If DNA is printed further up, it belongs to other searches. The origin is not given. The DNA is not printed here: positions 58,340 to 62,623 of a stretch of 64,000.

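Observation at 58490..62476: Large secreted protein (about 1330 aa) fusing a chagasin-like cysteine-protease inhibitor domain to a Beta_propel-type propeller; a 726-aa paralog lies at 22334..24514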

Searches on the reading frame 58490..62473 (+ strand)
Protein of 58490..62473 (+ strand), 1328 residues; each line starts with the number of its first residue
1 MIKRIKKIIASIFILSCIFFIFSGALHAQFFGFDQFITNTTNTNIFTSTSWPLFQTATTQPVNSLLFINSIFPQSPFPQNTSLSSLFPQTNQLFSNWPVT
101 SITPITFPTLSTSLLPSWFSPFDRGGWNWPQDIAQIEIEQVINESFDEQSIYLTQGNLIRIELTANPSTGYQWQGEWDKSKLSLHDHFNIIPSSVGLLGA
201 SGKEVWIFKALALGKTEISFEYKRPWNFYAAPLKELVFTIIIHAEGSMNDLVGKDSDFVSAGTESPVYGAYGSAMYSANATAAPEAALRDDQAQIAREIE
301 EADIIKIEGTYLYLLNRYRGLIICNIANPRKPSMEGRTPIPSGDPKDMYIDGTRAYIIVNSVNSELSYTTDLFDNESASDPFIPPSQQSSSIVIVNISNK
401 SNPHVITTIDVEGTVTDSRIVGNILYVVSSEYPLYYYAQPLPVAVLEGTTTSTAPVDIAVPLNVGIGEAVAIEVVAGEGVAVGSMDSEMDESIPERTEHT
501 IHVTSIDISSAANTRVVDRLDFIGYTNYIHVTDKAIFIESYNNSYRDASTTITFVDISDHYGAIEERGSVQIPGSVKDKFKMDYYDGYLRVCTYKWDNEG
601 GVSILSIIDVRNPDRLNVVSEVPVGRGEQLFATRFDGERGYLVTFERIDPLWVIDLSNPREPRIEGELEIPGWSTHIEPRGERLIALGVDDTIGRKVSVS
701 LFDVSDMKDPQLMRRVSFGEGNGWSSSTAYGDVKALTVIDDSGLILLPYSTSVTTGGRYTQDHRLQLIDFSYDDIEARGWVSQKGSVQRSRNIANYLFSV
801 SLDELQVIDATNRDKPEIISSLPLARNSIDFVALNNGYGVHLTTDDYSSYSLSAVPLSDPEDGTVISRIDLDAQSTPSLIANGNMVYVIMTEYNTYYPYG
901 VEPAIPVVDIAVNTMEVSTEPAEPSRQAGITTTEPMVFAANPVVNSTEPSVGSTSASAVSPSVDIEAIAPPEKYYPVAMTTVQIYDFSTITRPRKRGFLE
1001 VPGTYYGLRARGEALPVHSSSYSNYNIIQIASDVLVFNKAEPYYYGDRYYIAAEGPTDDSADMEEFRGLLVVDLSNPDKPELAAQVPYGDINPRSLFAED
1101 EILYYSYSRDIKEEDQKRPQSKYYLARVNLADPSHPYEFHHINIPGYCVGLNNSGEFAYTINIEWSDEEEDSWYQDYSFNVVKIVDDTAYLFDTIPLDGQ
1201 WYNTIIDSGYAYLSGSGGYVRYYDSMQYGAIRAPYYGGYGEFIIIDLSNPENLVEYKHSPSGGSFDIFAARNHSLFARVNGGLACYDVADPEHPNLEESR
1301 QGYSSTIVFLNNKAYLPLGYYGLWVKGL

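Call 3: search_protein_families(library=pfam, proteins=[window:58490-62473:+], max_evalue=1)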
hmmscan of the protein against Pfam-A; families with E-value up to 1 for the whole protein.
window:58490-62473:+ (1328 aa): 3 families
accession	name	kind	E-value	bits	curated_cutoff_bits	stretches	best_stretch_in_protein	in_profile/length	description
PF09826.15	Beta_propel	-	7.4e-89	299.3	22.4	2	298-811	10-493/495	Beta propeller domain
PF09394.16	Inhibitor_I42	-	4.8e-19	68.9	27.2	1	153-239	2-90/91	Chagasin family peptidase inhibitor I42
PF08309.17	LVIVD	-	1.5e-11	43.9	20.2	0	302-337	4-39/42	LVIVD repeat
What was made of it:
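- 58886..59245 (+): Chagasin-family (MEROPS I42) Ig-like inhibitor domain, residues 133-252. The Pfam match covers 153-239 (nt 58946-59206). Pfam 68.9 bits (call 3).
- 59381..60922 (+): First beta-propeller region, Pfam Beta_propel PF09826, residues 298-811. This is the part collinear with the 726-aa protein. Pfam E 7e-89 (call 3).
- On Chagasin family, MEROPS I42 / Pfam PF09394: 68.9 bits against a cutoff of 27.2, E 4.8e-19, covering profile positions 2-90 of 91 (call 3).
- Pfam 68.9 bits against a cutoff of 27.2 (call 3).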

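Call 4: search_protein_families(library=ncbifam, proteins=[window:58490-62473:+], max_evalue=1)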
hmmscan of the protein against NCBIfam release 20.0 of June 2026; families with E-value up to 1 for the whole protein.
window:58490-62473:+ (1328 aa): 1 family
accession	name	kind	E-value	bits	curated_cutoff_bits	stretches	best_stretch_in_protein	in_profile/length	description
NF045979.1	ComEC_MAG0480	equivalog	0.13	11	150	1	7-55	384-432/461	MAG0480 family ComEC-like protein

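Call 7: find_homologous_proteins(query=window:58490-62473:+)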
Query window:58490-62473:+ (1328 aa): 37 proteins with E <= 0.001 among 8000 candidates.
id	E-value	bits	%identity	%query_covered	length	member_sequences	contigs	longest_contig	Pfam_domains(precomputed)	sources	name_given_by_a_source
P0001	0.0e+0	3035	100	100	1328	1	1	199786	PF09394.17,PF09826.16,PF08309.18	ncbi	ncbi:MAG: beta-propeller domain-containing protein [bacterium]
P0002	0.0e+0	1211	49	90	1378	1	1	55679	PF12690.14,PF25929.1,PF09394.17,PF09826.16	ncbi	ncbi:MAG: beta-propeller domain-containing protein [bacterium]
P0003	0.0e+0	1203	50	90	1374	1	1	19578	PF12690.14,PF25929.1,PF09394.17,PF09826.16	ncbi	ncbi:MAG: beta-propeller domain-containing protein [bacterium]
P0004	8.1e-271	920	49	50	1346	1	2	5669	PF09394.17,PF09826.16,PF08309.18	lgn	-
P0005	1.2e-270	919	48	54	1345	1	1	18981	PF09394.17,PF09826.16,PF08309.18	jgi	jgi:predicted secreted protein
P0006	2.2e-269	915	49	50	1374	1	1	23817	PF09394.17,PF09826.16,PF07648.21,PF08309.18,PF00050.27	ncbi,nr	ncbi:beta-propeller domain-containing protein [Desulfococcaceae bacterium HSG8]|nr:beta-propeller do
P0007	2.6e-269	915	49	52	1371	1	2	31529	PF09394.17,PF09826.16,PF07648.21,PF08309.18,PF00050.27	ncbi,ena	-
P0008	1.4e-262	892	40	84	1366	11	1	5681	PF09394.17,PF09826.16,PF07648.21,PF08309.18,PF00050.27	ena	-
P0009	2.9e-260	885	47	52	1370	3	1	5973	PF09394.17,PF09826.16,PF07648.21,PF08309.18,PF00050.27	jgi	jgi:uncharacterized secreted protein with C-terminal beta-propeller domain/predicted secreted protei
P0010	6.8e-251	854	51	49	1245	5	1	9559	PF09826.16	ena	-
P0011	1.3e-249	849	51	48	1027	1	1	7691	PF09826.16,PF08309.18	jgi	jgi:hypothetical protein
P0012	2.5e-246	839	48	39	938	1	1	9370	PF09826.16,PF08309.18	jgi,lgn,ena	-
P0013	2.2e-245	835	41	81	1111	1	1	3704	PF09826.16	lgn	-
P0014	2.3e-243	829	50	51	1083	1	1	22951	PF09826.16,PF08309.18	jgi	jgi:uncharacterized secreted protein with C-terminal beta-propeller domain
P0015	6.2e-243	827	48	51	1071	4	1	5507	PF09826.16,PF08309.18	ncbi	-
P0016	7.9e-237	807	49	52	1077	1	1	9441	PF09826.16,PF08309.18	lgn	-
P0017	2.8e-221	756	46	51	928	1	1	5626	PF09826.16,PF08309.18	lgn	-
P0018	4.8e-219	748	46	51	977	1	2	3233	PF09826.16,PF08309.18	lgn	-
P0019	4.3e-209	715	46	45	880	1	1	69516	PF09826.16,PF08309.18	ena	-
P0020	6.1e-194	665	46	48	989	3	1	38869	PF09826.16,PF08309.18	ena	-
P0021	3.4e-164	566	42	48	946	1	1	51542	PF09826.16,PF08309.18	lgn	-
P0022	1.1e-143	498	47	42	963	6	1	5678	PF00801.27,PF09826.16,PF22544.3,PF18911.7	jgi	jgi:uncharacterized secreted protein with C-terminal beta-propeller domain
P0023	6.0e-135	470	48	35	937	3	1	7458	PF09394.17,PF09826.16,PF07648.21,PF00050.27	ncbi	ncbi:MAG: hypothetical protein BWK80_38725, partial [Desulfobacteraceae bacterium IS3]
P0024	4.6e-90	321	30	45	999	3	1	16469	PF09826.16,PF08309.18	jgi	jgi:hypothetical protein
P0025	1.5e-88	316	32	45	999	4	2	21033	PF09826.16,PF08309.18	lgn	-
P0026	2.6e-64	236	29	49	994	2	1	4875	PF09826.16,PF08309.18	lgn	-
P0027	2.8e-63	232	30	46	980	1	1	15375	PF09826.16,PF08309.18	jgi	-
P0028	1.4e-61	226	31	30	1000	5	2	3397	PF09826.16,PF08309.18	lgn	-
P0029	1.9e-61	226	30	45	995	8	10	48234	PF09826.16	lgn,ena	-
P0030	4.5e-58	215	29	48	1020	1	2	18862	PF09826.16,PF08309.18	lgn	-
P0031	4.6e-54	202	35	24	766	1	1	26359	PF09826.16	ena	-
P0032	2.9e-34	136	27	36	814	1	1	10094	PF09394.17,PF09826.16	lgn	-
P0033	7.7e-28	115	27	32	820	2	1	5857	PF09826.16,PF07833.17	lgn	-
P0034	1.4e-25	107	39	15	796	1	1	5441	PF09826.16,PF08309.18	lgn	-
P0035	1.5e-22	97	27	35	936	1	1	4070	PF09826.16,PF00395.26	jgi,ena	-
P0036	6.4e-19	85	26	31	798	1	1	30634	PF09826.16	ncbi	ncbi:MAG: beta-propeller domain-containing protein [Ilumatobacter sp.]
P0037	1.6e-13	67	25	33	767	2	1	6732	PF09826.16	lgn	-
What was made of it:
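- Only 64 kb of an at least 200-kb contig was examined here (call 7).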

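Call 10: search_solved_structures(query=window:58490-62473:+, max_evalue=1, show_alignments=3)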
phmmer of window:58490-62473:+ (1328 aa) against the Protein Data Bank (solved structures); distinct sequences matched with E-value up to 1: 12.
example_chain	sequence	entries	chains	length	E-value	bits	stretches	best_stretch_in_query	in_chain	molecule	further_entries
3m86_A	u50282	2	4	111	5.4e-12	47.2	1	141-242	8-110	Amoebiasin-2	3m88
2wgn_B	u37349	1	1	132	5.5e-08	33.9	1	143-236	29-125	INHIBITOR OF CYSTEINE PEPTIDASE COMPND 3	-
2nnr_A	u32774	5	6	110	2.7e-05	25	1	149-228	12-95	Chagasin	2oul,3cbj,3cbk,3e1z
2nqd_A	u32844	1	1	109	2.8e-05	24.9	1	149-228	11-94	Chagasin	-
2fo8_A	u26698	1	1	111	2.9e-05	24.9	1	149-228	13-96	Chagasin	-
2h7w_A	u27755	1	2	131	4.2e-05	24.4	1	145-227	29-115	Chagasin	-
2cio_B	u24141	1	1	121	0.00039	21.2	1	143-234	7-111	INHIBITOR OF CYSTEINE PEPTIDASE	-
6cjz_A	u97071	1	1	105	0.016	15.8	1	144-228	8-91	Amoebiasin-1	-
5hrm_A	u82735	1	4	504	0.32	11.5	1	651-726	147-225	Haloalkylphosphorus hydrolase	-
5ioj_A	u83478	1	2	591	0.44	11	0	651-726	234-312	Haloalkylphosphorus hydrolase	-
9s3y_A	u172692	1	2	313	0.55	10.7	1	1174-1239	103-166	Malate dehydrogenase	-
2c34_A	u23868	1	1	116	0.98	9.9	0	155-227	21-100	INHIBITOR OF CYSTEINE PEPTIDASES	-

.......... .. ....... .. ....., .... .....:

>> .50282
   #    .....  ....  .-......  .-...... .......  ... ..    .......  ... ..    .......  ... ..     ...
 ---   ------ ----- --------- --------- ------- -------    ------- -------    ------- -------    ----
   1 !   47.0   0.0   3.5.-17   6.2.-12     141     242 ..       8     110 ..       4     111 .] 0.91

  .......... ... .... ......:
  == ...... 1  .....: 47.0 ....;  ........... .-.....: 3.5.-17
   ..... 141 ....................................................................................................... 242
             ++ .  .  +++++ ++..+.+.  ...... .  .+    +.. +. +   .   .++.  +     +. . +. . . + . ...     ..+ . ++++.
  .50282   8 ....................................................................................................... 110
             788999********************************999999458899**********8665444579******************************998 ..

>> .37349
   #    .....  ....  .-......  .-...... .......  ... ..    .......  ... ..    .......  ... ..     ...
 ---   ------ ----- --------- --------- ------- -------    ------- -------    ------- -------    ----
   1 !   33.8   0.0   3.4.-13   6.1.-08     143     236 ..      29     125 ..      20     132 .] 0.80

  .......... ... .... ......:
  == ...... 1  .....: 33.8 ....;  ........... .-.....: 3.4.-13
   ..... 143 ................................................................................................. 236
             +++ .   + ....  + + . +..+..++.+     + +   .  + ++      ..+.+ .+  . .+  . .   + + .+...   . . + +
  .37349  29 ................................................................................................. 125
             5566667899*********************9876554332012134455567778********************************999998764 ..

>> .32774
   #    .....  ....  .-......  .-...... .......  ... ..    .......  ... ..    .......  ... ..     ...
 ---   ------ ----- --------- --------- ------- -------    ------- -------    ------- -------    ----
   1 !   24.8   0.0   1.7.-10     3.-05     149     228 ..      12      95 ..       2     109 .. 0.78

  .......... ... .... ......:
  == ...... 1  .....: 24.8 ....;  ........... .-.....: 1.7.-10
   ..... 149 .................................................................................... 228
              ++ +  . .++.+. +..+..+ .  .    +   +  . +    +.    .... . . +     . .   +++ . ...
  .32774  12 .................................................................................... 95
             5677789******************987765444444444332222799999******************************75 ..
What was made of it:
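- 58886..59245 (+): PDB sequence hits: EhICP2 5e-12, P. aeruginosa ICP 5.5e-8, chagasin 2.7e-5 (call 10).
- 59078..59101 (+): L4 loop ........, residues 197-204. The GxGG motif reads G-A-S-G. Aligned with chagasin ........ and P. aeruginosa ICP LVGSGGE (call 10).
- On Chagasin family, MEROPS I42 / Pfam PF09394: NPSTGY at residues 166-171, aligned to NPSTGY (EhICP2) and NPTTGF (chagasin, P. aeruginosa ICP) (call 10). EhICP2 also lacks the motif at this position, reading GFPS (call 10). R224-P-W226, aligned to RPW in EhICP2, P. aeruginosa ICP and chagasin (call 10).
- Closest known: Chagasin / ICP family. Same: Significant sequence similarity, with L2 NPxTG(Y/F), L4 and L6 RPW aligned (call 10).
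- Checked: They align with the L2/L4/L6 motifs of solved chagasin-family inhibitors (call 10).
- Significant sequence matches to solved, biochemically characterised inhibitors, with all three loops aligned (call 10). The L4 motif is degenerate (call 10).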

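Call 18: search_protein_families(library=pfam, proteins=[P0002, P0005, P0006, P0008, P0010, P0022, P0032], max_evalue=0.01)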
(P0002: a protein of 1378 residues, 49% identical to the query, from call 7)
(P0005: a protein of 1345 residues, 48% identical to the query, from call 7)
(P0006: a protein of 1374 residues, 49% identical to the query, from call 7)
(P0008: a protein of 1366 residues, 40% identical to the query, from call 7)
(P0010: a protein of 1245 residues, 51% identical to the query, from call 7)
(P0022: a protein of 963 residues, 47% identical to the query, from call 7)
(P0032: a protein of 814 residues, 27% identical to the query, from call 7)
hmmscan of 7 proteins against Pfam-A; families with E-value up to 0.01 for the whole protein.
P0002 (1378 aa): 3 families
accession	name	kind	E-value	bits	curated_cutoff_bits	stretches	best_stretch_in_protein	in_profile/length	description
PF09826.15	Beta_propel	-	4.4e-83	280.3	22.4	1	397-916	9-493/495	Beta propeller domain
PF09394.16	Inhibitor_I42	-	2.2e-21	76.4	27.2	1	259-345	2-91/91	Chagasin family peptidase inhibitor I42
PF12690.13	BsuPI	-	2.9e-21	75.8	22.9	1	128-227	3-97/101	Intracellular proteinase inhibitor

P0005 (1345 aa): 3 families
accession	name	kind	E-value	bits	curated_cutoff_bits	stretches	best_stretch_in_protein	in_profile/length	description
PF09826.15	Beta_propel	-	5.3e-91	306.4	22.4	1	409-896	10-492/495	Beta propeller domain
PF09394.16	Inhibitor_I42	-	9.3e-19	68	27.2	1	36-124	2-91/91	Chagasin family peptidase inhibitor I42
PF08309.17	LVIVD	-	1.4e-13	50.3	20.2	0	413-448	4-39/42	LVIVD repeat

P0006 (1374 aa): 5 families
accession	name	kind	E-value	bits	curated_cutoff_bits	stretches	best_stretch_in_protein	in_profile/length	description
PF09826.15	Beta_propel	-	1e-88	298.8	22.4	1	451-938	4-493/495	Beta propeller domain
PF09394.16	Inhibitor_I42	-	1.7e-24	86.4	27.2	1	36-125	2-91/91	Chagasin family peptidase inhibitor I42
PF00050.26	Kazal_1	-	5.4e-10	39.6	21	1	142-163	8-29/49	Kazal-type serine protease inhibitor domain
PF08309.17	LVIVD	-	5.2e-08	32.5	20.2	0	463-495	6-38/42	LVIVD repeat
PF07648.20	Kazal_2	-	1.8e-06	28.4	22.8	1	143-178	6-48/48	Kazal-type serine protease inhibitor domain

P0008 (1366 aa): 6 families
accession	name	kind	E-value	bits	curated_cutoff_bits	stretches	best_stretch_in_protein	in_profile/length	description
PF09826.15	Beta_propel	-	1.6e-88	298.2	22.4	1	454-928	7-493/495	Beta propeller domain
PF09394.16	Inhibitor_I42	-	2.5e-23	82.6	27.2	1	36-124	2-91/91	Chagasin family peptidase inhibitor I42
PF08309.17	LVIVD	-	3.2e-12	46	20.2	0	1121-1136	21-36/42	LVIVD repeat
PF00050.26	Kazal_1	-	4.3e-08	33.5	21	1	145-166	8-29/49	Kazal-type serine protease inhibitor domain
PF07648.20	Kazal_2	-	6.1e-07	29.9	22.8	1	145-180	5-48/48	Kazal-type serine protease inhibitor domain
PF00404.24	Dockerin_1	-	0.00044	20.8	22.9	0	229-243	2-16/57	Dockerin type I domain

P0010 (1245 aa): 1 family
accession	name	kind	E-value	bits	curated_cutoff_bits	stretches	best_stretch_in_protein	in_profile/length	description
PF09826.15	Beta_propel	-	1.6e-90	304.8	22.4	2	336-807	5-493/495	Beta propeller domain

P0022 (963 aa): 6 families
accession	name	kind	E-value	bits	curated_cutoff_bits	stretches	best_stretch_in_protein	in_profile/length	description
PF09826.15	Beta_propel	-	1.3e-70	239.1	22.4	1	503-961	9-490/495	Beta propeller domain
PF18911.6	PKD_4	-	1.4e-16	60.7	27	1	5-60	29-84/85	PKD domain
PF00801.26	PKD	-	3.8e-13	49.7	23.5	1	2-58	18-79/80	PKD domain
PF22544.2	HYDIN_VesB_CFA65-like_Ig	-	8.6e-06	26.4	25.5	0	171-212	59-99/100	HYDIN/CFA65/VesB-like, Ig-like domain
PF08309.17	LVIVD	-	0.00032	20.4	20.2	0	508-543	4-39/42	LVIVD repeat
PF22073.2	Cep192_D4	-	0.0042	17.7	35.5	0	174-212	70-109/112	Cep192 domain 4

P0032 (814 aa): 2 families
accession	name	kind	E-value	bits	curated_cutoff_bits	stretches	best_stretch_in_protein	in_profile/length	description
PF09826.15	Beta_propel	-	4.5e-156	521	22.4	1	133-685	1-493/495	Beta propeller domain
PF09394.16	Inhibitor_I42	-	5.8e-16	59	27.2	1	717-800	8-91/91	Chagasin family peptidase inhibitor I42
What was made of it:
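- P0032 carries I42 at the C-terminus of a single propeller (call 18).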

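Call 19: find_encoding_contigs(protein=P0001, flank=10000, max_places=3)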
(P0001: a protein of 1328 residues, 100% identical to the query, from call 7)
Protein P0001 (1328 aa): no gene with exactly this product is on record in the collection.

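Call 20: find_encoding_contigs(protein=P0002, flank=10000, max_places=3)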
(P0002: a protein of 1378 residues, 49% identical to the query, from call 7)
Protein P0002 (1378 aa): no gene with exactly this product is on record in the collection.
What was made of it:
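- Tried and rejected: Exact-sequence contig look-ups for P0001 and P0002 were not on record (calls 19, 20), so I could not see beyond the window on its own contig.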
